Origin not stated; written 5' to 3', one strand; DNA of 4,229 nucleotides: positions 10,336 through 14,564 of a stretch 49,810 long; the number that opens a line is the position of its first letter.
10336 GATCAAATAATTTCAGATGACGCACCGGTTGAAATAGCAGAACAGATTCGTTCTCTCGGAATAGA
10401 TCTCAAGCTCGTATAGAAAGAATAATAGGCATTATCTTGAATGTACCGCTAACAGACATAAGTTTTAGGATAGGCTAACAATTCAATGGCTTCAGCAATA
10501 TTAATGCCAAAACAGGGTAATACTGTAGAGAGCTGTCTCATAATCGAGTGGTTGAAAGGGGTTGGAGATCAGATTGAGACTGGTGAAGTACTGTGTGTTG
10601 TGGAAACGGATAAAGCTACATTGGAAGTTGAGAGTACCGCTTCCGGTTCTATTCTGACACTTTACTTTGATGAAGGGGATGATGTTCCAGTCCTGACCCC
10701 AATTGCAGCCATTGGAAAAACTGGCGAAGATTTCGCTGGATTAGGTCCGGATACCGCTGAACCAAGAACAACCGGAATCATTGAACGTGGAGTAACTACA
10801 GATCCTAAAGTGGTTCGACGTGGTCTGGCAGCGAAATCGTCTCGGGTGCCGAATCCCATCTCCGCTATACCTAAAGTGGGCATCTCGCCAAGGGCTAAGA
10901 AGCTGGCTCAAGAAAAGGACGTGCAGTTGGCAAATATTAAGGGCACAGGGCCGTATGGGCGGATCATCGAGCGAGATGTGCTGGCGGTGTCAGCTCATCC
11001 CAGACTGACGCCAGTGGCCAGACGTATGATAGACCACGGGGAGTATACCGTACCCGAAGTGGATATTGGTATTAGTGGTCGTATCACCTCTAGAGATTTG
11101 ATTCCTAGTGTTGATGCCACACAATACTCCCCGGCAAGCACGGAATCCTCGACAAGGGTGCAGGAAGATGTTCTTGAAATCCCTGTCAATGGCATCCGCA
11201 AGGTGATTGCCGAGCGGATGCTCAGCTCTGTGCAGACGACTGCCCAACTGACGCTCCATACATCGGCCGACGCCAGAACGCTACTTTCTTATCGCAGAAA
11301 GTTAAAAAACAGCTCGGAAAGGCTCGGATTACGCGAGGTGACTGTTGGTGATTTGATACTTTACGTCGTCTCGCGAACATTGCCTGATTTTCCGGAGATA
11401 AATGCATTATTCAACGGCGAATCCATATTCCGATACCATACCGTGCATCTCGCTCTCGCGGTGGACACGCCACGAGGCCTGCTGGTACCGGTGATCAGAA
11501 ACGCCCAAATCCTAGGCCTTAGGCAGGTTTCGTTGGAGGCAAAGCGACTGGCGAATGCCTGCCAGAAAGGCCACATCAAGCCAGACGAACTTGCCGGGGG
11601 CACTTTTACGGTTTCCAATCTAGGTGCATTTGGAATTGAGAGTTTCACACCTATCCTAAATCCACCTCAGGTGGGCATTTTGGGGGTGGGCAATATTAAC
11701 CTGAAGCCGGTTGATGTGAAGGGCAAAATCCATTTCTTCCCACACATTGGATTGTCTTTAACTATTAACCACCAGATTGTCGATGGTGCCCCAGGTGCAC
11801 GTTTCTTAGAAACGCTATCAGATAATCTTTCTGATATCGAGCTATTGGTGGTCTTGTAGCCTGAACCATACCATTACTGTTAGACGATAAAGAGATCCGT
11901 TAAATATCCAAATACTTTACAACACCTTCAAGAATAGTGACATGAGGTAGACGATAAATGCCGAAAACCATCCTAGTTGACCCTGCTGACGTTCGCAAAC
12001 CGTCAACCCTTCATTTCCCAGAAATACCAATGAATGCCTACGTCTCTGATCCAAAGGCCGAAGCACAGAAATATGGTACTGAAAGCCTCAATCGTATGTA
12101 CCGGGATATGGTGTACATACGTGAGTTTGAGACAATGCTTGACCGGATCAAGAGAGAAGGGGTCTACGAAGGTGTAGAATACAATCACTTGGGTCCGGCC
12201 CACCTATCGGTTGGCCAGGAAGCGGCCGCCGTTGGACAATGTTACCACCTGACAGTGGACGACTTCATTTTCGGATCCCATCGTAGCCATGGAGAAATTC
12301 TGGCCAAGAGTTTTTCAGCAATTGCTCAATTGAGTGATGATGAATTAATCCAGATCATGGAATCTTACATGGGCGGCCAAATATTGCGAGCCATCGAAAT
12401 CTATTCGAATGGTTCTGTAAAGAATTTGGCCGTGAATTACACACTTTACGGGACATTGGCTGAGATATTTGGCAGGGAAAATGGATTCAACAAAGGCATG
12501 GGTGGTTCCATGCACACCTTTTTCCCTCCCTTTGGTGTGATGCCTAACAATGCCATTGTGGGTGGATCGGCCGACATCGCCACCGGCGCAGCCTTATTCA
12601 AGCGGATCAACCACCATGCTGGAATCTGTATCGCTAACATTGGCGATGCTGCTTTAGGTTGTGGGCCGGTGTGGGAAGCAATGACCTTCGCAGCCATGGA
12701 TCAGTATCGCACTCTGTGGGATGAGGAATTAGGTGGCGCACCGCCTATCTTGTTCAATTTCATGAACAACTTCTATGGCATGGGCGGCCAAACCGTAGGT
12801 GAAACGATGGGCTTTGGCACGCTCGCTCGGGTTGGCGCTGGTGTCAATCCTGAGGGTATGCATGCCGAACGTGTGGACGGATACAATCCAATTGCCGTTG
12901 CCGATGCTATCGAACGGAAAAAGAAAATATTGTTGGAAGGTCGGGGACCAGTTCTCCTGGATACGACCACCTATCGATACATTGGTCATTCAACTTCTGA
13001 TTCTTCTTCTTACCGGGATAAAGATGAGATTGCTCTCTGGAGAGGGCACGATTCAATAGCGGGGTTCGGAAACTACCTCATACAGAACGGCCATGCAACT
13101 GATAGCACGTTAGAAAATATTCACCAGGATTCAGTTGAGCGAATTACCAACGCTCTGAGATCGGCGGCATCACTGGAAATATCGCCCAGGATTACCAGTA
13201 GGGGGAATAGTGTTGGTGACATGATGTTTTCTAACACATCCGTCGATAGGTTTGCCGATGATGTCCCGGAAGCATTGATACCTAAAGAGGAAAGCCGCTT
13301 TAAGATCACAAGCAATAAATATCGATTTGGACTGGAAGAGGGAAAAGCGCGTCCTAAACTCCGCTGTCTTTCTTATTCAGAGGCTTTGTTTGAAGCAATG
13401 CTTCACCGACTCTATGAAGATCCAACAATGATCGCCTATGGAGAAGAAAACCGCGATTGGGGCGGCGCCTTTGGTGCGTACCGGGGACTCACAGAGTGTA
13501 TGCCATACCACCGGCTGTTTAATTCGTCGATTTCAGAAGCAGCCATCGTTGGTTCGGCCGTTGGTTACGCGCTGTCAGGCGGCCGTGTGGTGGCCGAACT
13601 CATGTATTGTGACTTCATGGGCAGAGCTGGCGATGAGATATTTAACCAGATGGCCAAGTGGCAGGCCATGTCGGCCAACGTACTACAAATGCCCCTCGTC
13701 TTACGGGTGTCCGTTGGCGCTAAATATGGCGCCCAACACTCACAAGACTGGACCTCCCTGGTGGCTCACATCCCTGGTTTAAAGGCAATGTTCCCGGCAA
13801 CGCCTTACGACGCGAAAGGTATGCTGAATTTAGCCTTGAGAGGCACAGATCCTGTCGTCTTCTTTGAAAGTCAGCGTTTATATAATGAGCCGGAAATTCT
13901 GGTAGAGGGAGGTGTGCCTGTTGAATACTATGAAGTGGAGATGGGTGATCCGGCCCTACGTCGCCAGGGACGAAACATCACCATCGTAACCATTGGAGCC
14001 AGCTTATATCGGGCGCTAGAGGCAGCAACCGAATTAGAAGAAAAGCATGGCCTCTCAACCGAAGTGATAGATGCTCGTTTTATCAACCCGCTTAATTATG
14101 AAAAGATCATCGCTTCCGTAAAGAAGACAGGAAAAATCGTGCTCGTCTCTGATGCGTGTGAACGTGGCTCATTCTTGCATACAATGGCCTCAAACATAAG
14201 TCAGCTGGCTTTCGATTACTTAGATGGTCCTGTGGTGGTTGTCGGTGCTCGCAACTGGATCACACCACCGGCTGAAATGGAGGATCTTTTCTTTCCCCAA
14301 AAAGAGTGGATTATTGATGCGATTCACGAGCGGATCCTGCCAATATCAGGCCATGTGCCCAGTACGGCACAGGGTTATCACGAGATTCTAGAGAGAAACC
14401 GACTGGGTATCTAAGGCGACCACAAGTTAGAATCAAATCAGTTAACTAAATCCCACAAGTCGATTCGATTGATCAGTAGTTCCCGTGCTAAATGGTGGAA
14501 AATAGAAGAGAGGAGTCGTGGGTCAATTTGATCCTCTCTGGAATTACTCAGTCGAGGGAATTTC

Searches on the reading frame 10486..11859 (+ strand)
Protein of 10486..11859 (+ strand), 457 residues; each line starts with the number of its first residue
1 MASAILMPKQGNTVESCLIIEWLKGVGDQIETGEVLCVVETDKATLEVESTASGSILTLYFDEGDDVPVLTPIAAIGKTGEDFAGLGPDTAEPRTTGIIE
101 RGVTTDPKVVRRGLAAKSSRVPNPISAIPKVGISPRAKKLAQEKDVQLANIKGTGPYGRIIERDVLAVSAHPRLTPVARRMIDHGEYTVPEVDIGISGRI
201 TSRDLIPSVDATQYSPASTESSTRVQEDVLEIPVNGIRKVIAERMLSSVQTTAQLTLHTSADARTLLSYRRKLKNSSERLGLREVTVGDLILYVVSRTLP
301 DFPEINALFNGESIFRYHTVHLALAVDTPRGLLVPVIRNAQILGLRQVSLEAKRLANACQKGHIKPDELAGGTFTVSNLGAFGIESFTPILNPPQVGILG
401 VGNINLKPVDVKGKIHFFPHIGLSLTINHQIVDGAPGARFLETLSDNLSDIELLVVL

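Call 20: search_protein_families(library=pfam, proteins=[window:10486-11859:+])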
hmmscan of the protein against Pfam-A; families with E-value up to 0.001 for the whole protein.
window:10486-11859:+ (457 aa): 3 families
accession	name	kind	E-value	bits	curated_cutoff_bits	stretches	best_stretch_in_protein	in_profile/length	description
PF00198.28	2-oxoacid_dh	-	1e-68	231.7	23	1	231-455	6-231/232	2-oxoacid dehydrogenases acyltransferase (catalytic domain)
PF00364.28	Biotin_lipoyl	-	9.6e-17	61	22.1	1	5-76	3-73/73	Biotin-requiring enzyme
PF02817.22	E3_binding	-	4e-14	53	23.7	1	133-166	3-36/36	e3 binding domain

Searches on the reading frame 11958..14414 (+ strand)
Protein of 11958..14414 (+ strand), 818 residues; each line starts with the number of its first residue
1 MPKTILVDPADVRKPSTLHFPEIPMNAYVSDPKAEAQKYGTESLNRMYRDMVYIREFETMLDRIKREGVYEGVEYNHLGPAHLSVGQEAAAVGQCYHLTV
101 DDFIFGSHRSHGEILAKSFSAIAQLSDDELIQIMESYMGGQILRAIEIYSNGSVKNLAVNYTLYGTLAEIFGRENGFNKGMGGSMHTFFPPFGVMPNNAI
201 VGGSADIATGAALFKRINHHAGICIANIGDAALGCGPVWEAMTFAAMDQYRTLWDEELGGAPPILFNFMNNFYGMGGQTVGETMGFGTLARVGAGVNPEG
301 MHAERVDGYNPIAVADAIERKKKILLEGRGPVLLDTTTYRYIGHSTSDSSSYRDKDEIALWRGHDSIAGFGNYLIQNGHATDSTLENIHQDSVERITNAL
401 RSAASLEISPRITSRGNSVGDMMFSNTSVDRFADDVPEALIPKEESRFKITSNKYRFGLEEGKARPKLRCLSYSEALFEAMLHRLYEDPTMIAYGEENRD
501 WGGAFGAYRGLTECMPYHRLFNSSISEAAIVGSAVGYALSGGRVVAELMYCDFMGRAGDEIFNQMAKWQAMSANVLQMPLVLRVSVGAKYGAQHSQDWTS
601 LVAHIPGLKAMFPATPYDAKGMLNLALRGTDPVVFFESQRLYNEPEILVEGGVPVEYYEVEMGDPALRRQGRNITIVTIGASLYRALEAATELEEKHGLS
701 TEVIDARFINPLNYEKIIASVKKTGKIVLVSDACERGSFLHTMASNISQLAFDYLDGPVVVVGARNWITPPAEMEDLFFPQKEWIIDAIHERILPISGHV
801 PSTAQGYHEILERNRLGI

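Call 19: search_protein_families(library=pfam, proteins=[window:11958-14414:+])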
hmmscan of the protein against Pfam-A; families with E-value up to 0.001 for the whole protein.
window:11958-14414:+ (818 aa): 3 families
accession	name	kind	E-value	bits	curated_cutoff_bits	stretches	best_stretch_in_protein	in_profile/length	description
PF00676.26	E1_dh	-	6.9e-44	150.4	22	2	157-405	60-293/300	Dehydrogenase E1 component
PF02779.29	Transket_pyr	-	1.2e-31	110.2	27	1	472-643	4-173/174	Transketolase, pyrimidine binding domain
PF02780.25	Transketolase_C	-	2.8e-26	92.3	25.9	1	667-783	5-122/124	Transketolase, C-terminal domain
